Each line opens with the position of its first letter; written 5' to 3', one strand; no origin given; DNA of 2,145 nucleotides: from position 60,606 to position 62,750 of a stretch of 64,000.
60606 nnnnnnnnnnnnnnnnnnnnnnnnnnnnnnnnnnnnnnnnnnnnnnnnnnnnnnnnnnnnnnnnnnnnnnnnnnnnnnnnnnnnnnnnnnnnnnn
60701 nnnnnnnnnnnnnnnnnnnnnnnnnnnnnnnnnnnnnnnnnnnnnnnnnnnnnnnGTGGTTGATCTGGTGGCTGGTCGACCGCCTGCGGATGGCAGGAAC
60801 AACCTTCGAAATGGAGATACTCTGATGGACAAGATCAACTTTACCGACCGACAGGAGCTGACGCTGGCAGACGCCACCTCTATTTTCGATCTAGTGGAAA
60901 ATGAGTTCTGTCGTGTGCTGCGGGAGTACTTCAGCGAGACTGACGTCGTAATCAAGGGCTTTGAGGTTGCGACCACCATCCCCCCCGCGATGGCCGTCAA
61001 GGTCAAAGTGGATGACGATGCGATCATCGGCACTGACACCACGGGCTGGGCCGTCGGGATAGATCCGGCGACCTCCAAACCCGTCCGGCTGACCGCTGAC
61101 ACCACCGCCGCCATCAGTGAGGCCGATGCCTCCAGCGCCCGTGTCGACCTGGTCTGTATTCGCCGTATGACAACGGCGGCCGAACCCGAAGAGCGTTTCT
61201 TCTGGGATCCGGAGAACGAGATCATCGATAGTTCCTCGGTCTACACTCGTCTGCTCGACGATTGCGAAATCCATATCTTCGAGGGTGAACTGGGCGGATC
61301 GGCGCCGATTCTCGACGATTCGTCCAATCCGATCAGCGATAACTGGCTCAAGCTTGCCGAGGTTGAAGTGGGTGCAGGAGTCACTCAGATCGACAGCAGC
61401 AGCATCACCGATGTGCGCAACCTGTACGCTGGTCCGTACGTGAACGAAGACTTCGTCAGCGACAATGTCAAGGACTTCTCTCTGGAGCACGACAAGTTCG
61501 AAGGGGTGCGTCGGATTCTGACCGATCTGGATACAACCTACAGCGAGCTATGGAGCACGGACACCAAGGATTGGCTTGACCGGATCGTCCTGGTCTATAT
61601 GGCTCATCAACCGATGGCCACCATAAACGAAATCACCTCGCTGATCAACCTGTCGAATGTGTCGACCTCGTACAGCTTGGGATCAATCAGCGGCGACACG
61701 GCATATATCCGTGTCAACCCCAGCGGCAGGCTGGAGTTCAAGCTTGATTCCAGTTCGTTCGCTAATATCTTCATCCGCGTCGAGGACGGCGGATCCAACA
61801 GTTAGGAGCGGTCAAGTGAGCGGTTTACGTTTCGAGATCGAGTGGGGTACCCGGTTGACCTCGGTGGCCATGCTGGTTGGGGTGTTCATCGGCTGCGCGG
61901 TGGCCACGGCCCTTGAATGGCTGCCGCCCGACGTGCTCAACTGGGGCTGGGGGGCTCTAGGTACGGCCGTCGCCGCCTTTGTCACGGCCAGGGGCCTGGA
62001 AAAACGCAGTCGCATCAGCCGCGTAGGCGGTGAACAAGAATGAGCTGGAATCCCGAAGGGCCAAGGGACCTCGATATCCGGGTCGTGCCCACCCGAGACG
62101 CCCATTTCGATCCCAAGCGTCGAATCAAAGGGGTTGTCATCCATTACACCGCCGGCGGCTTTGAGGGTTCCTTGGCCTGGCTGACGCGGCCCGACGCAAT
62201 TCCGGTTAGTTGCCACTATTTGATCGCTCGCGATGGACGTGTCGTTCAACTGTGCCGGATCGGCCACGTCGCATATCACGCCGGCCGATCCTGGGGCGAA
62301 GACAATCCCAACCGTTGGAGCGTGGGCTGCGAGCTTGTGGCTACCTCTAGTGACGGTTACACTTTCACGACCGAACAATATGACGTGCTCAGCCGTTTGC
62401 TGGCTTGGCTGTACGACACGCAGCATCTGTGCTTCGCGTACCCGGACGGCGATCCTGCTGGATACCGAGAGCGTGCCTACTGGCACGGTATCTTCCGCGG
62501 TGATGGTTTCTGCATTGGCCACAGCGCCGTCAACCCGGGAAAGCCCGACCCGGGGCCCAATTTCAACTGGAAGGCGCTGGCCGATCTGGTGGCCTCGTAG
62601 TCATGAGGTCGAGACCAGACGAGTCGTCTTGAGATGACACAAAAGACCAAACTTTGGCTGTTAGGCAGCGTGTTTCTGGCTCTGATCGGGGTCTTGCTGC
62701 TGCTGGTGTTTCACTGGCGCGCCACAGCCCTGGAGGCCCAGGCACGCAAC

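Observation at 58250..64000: Lower-GC phage-derived baseplate, tail-fibre and lysis module abutting ordinary host genes, with no sheath, tube or integrase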

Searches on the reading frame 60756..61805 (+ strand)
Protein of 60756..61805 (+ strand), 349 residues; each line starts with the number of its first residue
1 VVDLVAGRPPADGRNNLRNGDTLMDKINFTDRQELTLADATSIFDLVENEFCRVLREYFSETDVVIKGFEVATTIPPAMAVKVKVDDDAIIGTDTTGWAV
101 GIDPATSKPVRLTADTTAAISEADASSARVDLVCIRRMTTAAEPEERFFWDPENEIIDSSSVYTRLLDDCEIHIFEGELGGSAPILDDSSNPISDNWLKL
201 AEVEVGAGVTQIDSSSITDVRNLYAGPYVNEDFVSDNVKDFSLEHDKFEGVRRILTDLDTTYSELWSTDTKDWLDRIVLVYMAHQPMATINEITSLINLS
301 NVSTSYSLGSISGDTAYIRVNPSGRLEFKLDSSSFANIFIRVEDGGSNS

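Call 3: search_protein_families(library=pfam, proteins=[window:60756-61805:+], max_evalue=0.1)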
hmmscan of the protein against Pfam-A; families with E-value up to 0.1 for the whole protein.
window:60756-61805:+ (349 aa): 0 families

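Call 4: search_protein_families(library=phrogs, proteins=[window:60756-61805:+], max_evalue=0.1)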
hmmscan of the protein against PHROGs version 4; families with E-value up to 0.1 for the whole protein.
window:60756-61805:+ (349 aa): 6 families
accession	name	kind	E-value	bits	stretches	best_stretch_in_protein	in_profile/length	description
phrog_17342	-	unknown function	0.00012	22.5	1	111-222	73-158/326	-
phrog_3398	-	head and packaging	0.00034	21.1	0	108-140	78-110/359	virion structural protein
phrog_27505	-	unknown function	0.0035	18.8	0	261-327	35-102/115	-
phrog_9534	-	head and packaging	0.0048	17.6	0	197-221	124-148/303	head protein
phrog_1220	-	head and packaging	0.014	15.7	1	198-221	129-152/574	head protein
phrog_12812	-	unknown function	0.083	14.1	0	16-87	3-78/127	-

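Call 36: search_protein_families(library=ncbifam, proteins=[window:60825-61805:+], max_evalue=0.1)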
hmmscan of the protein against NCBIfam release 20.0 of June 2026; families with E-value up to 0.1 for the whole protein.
window:60825-61805:+ (326 aa): 0 families

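Call 44: search_solved_structures(query=A4, max_evalue=10)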
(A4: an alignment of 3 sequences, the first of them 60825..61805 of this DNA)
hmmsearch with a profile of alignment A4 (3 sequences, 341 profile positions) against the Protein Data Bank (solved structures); distinct sequences matched with E-value up to 10: 5.
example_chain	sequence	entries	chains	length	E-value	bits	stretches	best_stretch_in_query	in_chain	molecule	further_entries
8esq_m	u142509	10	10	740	0.075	15.3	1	52-85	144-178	Ribosome biogenesis protein erb1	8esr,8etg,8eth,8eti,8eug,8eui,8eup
5ffj_A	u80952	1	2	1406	0.64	12.2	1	210-283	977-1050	Endonuclease and methylase LlaGI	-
3lw3_A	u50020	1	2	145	0.65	12.2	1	33-59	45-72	HP0420 homologue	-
5dqa_A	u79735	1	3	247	0.96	11.6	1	191-258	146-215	t3284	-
3v44_A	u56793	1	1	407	1.2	11.4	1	181-259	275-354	Toll-like receptor 5b and variable lymphocyte receptor B.61 chimeric protein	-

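Call 45: find_homologous_proteins(query=A4, max_evalue=0.001)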
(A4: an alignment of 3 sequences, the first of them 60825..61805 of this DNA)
Query A4 (3 sequences) (326 aa, profile of the alignment): 6 proteins with E <= 0.001 among 8000 candidates.
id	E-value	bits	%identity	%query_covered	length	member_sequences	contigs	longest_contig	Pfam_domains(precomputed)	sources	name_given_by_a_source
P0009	8.3e-203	691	46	100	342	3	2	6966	-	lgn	-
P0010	3.7e-202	689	45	100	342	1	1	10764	-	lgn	-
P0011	1.2e-168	579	100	100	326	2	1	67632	-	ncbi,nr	ncbi:MAG: hypothetical protein GF399_03910 [Candidatus Coatesbacteria bacterium]|nr:hypothetical pro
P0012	2.1e-156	538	43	100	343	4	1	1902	-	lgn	-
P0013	1.9e-5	42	30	48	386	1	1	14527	-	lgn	-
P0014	2.0e-4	39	22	22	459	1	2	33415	-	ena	-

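Call 47: find_encoding_contigs(protein=P0013, flank=10000, max_places=2)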
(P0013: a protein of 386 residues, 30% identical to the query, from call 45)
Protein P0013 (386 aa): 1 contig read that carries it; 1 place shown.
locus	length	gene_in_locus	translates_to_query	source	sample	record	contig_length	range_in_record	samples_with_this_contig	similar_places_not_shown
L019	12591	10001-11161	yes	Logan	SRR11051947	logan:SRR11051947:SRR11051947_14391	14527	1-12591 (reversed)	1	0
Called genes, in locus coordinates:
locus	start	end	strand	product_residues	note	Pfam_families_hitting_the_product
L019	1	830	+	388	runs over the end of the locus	PF10123:Mu-like_Pro_N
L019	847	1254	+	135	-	-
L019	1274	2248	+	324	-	-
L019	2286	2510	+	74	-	-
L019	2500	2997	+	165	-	PF06559:DCD_N (faint), PF22769:DCD, PF22569:DCD_C (weak), PF00692:dUTPase (weak)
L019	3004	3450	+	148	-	-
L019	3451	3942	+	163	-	-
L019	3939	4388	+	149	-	-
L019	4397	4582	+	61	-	-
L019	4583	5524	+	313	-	PF18906:Phage_tube_2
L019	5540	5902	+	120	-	-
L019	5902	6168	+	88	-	-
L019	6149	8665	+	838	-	-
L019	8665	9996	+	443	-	PF22768:SPP1_Dit, PF02018:CBM_4_9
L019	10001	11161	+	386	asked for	-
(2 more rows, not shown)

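Call 52: search_protein_families(library=padloc, proteins=[window:60825-61805:+], max_evalue=0.01)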
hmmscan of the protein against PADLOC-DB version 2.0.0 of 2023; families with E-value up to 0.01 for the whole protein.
window:60825-61805:+ (326 aa): 0 families

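Call 53: predict_structure(alignment_id=A5)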
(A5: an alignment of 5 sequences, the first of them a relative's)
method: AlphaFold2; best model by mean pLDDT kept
length: 326 residues; sequences in the alignment: 5
mean_pLDDT: 50.2   pTM: 0.37
mean pLDDT of the five models: 50.2, 46.2, 44.2, 43.7, 39.3
residues with pLDDT >= 90: 24; 70-90: 58; 50-70: 63; < 50: 181
segments of 3 or more residues with pLDDT < 50: 1-100, 114-119, 121-125, 138-147, 164-173, 186-226
pLDDT, mean of each block of 10 residues (from residue 1): 22 24 31 29 25 25 26 33 35 40 55 49 50 51 45 57 44 50 50 36 25 25 45 86 81 77 58 81 85 91 91 78 56
secondary structure, 60 per line:
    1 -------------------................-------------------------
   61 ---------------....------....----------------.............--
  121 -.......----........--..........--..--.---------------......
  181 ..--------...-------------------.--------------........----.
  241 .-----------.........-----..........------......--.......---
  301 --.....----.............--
elements in order: H20-35 E76-79 E86-89 E106-118 E122-128 E133-140 E143-152 E175-182 E228-235 E253-261 E267-276 E283-288 E291-297 E303-307 E312-324

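Call 61: fold_search(model_id=the predicted structure, library=pdb)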
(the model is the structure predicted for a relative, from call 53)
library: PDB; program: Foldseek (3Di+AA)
matches with E <= 10: 530; with E <= 0.001: 0
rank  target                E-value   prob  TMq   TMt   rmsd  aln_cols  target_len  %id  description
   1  9ukm_A                5.1e-02  0.54  0.20  0.16  26.9       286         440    9  Cryo-EM structure of bacteriophage P1 head (released 2025-10-22)
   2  2nmu                  8.7e-02  0.12  0.09  0.14  16.0       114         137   14  Crystal structure of the hypothetical protein from Salmonella typhimurium LT2. Northeast Structural Genomics Consortium  (released 2006-11-07)
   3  2hx0                  1.3e-01  0.11  0.10  0.17  15.6       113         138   11  Three-dimensional structure of the hypothetical protein from Salmonella cholerae-suis (aka Salmonella enterica) at the r (released 2006-09-19)
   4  6e1r_A                1.4e-01  0.47  0.16  0.10  11.4       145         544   12  Crystal structure of the Acinetobacter phage vB_ApiP_P1 tailspike protein (released 2019-07-17)
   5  5gkj_B                1.6e-01  0.16  0.12  0.16  12.5       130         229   12  Structure of EndoMS in apo form (released 2016-11-02)
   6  5gke_A                1.7e-01  0.23  0.14  0.17  12.4       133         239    9  Structure of EndoMS-dsDNA1 complex (released 2016-11-02)
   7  6e1r_B                1.9e-01  0.41  0.16  0.10  11.5       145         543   11  Crystal structure of the Acinetobacter phage vB_ApiP_P1 tailspike protein (released 2019-07-17)
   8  2dt4                  2.9e-01  0.16  0.14  0.25  13.2       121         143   12  Crystal structure of Pyrococcus horikoshii a plant- and prokaryote-conserved (PPC) protein at 1.60 resolution (released 2007-05-22)
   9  5ypz_A                2.9e-01  0.04  0.11  0.08  26.0       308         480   12  Crystal structure of minor pilin CofB from CFA/III complexed with N-terminal peptide fragment of CofJ (released 2018-06-27)
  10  4mlo                  3.2e-01  0.09  0.11  0.12  11.5       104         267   10  1.65A resolution structure of ToxT from Vibrio cholerae (P21 Form) (released 2016-04-20)
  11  9ev1_A                3.6e-01  0.02  0.09  0.07  22.6       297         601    9  3DFlex refinement of the CryoEM structure of DeCLIC nanodisc with 10mM EDTA in sym-like state (released 2025-04-09)
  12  3pvd_A                4.0e-01  0.18  0.11  0.12   5.6        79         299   15  Crystal structure of P domain dimer of Norovirus VA207 complexed with 3'-sialyl-Lewis x tetrasaccharide (released 2011-08-03)
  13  3d0j                  4.0e-01  0.08  0.10  0.20  16.6       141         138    8  Crystal structure of conserved protein of unknown function CA_C3497 from Clostridium acetobutylicum ATCC 824 (released 2008-07-01)
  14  8k7u_D                4.7e-01  0.12  0.11  0.07  10.2       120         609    8  the alpha-galactosidase 5 with Cacl2 (released 2024-07-31)
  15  9i2l_A                4.9e-01  0.06  0.09  0.10  15.4       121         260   12  BtuJ2 - DUF4465 domain containing protein (released 2025-03-05)
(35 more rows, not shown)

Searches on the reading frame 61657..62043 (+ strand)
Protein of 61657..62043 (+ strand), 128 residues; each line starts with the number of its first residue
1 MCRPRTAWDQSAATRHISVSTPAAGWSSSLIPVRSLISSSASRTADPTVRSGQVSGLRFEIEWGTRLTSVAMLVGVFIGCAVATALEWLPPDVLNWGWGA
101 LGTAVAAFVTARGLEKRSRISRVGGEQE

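Call 3: search_protein_families(library=pfam, proteins=[window:61657-62043:+], max_evalue=0.1)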
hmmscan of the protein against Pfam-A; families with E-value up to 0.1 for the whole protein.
window:61657-62043:+ (128 aa): 0 families

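Call 4: search_protein_families(library=phrogs, proteins=[window:61657-62043:+], max_evalue=0.1)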
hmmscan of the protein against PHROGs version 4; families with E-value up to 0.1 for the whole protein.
window:61657-62043:+ (128 aa): 0 families

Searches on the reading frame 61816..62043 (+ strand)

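Call 36: search_protein_families(library=ncbifam, proteins=[window:61816-62043:+], max_evalue=0.1)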
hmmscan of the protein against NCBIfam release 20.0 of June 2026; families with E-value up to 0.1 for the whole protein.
window:61816-62043:+ (75 aa): 1 family
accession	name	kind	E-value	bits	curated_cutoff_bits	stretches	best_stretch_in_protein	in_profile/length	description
NF033634.1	SLATT_1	domain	0.0073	16.3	41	1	12-58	25-70/132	SLATT domain-containing protein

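Call 52: search_protein_families(library=padloc, proteins=[window:61816-62043:+], max_evalue=0.01)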
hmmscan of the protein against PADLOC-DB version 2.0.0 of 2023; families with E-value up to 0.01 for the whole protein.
window:61816-62043:+ (75 aa): 0 families

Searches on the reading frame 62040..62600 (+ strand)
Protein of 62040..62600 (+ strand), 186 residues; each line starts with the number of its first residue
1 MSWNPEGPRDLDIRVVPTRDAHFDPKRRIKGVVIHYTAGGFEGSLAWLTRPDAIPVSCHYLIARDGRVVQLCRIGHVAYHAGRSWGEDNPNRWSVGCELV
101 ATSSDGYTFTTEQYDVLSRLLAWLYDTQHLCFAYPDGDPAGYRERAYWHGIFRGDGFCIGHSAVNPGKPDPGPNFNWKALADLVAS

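Call 3: search_protein_families(library=pfam, proteins=[window:62040-62600:+], max_evalue=0.1)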
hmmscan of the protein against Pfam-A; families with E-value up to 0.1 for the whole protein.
window:62040-62600:+ (186 aa): 1 family
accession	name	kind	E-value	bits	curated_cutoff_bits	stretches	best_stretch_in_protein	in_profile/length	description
PF01510.30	Amidase_2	-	1.3e-24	87.4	26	1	26-173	2-131/131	N-acetylmuramoyl-L-alanine amidase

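Call 4: search_protein_families(library=phrogs, proteins=[window:62040-62600:+], max_evalue=0.1)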
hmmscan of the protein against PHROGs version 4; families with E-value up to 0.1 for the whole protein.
window:62040-62600:+ (186 aa): 15 families
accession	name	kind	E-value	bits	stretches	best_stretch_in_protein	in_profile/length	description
phrog_1794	-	lysis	1.5e-11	45.3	1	26-127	53-159/336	amidase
phrog_880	-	lysis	5.6e-11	43.4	1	21-184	186-331/435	endolysin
phrog_9611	-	lysis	2.3e-10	41.5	1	26-123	20-123/246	endolysin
phrog_833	-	lysis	5.6e-10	40.4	1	26-110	27-110/294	endolysin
phrog_14048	-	lysis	2.4e-08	35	1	28-127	26-126/305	endolysin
phrog_1493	-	lysis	5.1e-08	33.5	1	24-128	29-133/394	endolysin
phrog_670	-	lysis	6.2e-08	33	1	28-178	112-244/596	endolysin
phrog_2338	-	lysis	2.2e-07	31.6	1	28-111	27-109/346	endolysin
phrog_7698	-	lysis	2.8e-07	31.6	1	20-124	15-117/316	endolysin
phrog_19265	-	unknown function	1.5e-06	29.1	1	28-124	23-114/293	-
phrog_2998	-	lysis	0.00068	20.2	1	24-182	141-293/485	endolysin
phrog_4018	-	lysis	0.00094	20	1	26-108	28-109/285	amidase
phrog_3088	-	lysis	0.0021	18.8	1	56-110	52-104/248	amidase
phrog_822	-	lysis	0.0045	17.8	1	25-124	20-123/215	amidase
phrog_1110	-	lysis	0.059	13.7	1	59-127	54-117/301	endolysin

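Call 23: find_encoding_contigs(protein=window:62040-62600:+, flank=10000, max_places=3)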
Protein window:62040-62600:+ (186 aa): 12 contigs read that carry it; 3 places shown.
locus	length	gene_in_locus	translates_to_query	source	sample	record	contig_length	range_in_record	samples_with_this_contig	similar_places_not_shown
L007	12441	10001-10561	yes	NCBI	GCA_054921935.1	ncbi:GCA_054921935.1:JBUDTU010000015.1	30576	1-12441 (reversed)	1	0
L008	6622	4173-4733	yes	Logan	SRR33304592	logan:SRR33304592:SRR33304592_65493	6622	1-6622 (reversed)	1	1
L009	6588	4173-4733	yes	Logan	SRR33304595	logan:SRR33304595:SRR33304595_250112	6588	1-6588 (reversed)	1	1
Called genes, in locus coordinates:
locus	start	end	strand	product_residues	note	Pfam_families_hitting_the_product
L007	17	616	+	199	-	-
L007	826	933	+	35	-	-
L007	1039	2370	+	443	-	-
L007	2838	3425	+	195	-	-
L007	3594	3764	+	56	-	-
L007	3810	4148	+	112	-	-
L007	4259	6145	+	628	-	-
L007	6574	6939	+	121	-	-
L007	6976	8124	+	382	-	PF04865:Baseplate_J, PF26079:Baseplate_J_C (weak)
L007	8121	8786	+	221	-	-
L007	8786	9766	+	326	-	-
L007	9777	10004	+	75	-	-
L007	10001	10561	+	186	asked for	PF01510:Amidase_2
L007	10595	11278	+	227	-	-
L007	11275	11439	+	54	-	-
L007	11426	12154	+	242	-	PF13489:Methyltransf_23, PF13847:Methyltransf_31, PF08241:Methyltransf_11, PF08242:Methyltransf_12, PF13649:Methyltransf_25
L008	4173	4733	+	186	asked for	PF01510:Amidase_2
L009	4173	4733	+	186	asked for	PF01510:Amidase_2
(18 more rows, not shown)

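Call 36: search_protein_families(library=ncbifam, proteins=[window:62040-62600:+, L007:11426-12154:+], max_evalue=0.1)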
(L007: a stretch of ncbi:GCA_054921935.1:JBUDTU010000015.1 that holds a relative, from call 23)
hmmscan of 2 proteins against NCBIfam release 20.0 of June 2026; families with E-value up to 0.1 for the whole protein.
window:62040-62600:+ (186 aa): 1 family
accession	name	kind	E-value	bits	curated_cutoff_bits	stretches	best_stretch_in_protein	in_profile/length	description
NF008758.0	PRK11789.1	equivalog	6.4e-18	64.8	143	2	54-126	74-146/190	1,6-anhydro-N-acetylmuramyl-L-alanine amidase AmpD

L007:11426-12154:+ (242 aa): 13 families
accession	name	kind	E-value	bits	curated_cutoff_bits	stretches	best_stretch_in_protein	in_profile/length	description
NF045667.1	MTase_DVU1556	equivalog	3e-09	36.6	155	1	81-174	21-117/213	DVU_1556 family methyltransferase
TIGR01983.1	UbiG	equivalog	9.8e-09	34.8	102.95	1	84-175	51-150/228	bifunctional 2-polyprenyl-6-hydroxyphenol methylase/3-demethylubiquinol 3-O-methyltransferase UbiG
TIGR04345.1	ovoA_Cterm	equivalog_domain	8.3e-08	32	170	2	134-183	127-176/242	putative 4-mercaptohistidine N1-methyltransferase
NF043040.1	corrin_prot_MT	hypoth_equivalog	2.5e-07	30.3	180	1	81-156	40-125/216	corrinoid protein-associated methyltransferase CpaM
NF041820.1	daptide_MTase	equivalog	8.6e-06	25.4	175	1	49-121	3-75/243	daptide-type RiPP biosynthesis methyltransferase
TIGR02021.1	BchM-ChlM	equivalog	3.8e-05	23.2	158.9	1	86-166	58-141/218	magnesium protoporphyrin IX methyltransferase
TIGR02072.1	BioC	equivalog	0.00014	21.8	184.95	1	58-173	6-129/244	malonyl-ACP O-methyltransferase BioC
NF007610.0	PRK10258.1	equivalog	0.00071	19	342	1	59-172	18-134/251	malonyl-ACP O-methyltransferase BioC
NF040660.1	mycolic_MTase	equivalog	0.0012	18.5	390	1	82-122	60-101/283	cyclopropane mycolic acid synthase family methyltransferase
TIGR02081.1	metW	equivalog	0.002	17.7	189.5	1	82-169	13-103/194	methionine biosynthesis protein MetW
NF008264.0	PRK11036.1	equivalog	0.0027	17.2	366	1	86-185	48-155/261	tRNA uridine 5-oxyacetic acid(34) methyltransferase CmoM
TIGR00755.1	ksgA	equivalog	0.0052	16.1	171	1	83-122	30-69/256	16S rRNA (adenine(1518)-N(6)/adenine(1519)-N(6))-dimethyltransferase RsmA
NF053839.1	CPFASynBruc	equivalog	0.037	13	600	1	64-121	157-214/410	cyclopropane fatty acid synthase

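Call 52: search_protein_families(library=padloc, proteins=[window:62040-62600:+, L007:11426-12154:+], max_evalue=0.01)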
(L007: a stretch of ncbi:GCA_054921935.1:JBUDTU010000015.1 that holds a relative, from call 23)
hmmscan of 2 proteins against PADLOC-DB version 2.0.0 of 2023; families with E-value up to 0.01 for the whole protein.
window:62040-62600:+ (186 aa): 0 families

L007:11426-12154:+ (242 aa): 1 family
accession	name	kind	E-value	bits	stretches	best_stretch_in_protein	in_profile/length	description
PDLC04134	mad2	-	9.1e-08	29.3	1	76-183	285-401/492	mads_2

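Call 77: list_cluster_members(proteins=[window:62040-62600:+, window:56299-58185:+, window:60160-60825:+])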
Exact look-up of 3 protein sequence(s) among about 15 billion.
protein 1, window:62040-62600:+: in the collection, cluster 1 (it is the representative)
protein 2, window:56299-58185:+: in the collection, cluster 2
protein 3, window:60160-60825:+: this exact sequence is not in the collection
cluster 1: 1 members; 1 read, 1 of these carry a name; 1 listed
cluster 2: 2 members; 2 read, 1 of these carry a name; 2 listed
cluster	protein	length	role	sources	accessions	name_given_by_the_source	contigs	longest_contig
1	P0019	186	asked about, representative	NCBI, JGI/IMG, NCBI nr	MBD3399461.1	MAG: hypothetical protein GF399_03920 [Candidatus Coatesbacteria bacterium] | hypothetical protein [Candidatus Coatesbacteria bacterium]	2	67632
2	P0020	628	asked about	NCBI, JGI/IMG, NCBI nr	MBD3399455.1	MAG: T9SS type A sorting domain-containing protein [Candidatus Coatesbacteria bacterium] | T9SS type A sorting domain-containing protein [Candidatus Coatesbacteria bacterium]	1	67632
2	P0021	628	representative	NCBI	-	-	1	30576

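Call 86: find_related_loci(query=A6, collection=viral_contigs, flank=10000)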
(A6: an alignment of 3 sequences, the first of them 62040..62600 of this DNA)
Query A6 (186 aa) in viral_contigs; peptide patterns used: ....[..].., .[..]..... (x = any residue, [..] = any of these).
70 stretches matched a pattern, but none encodes a relative of the query by tblastn (E <= 1e-3).
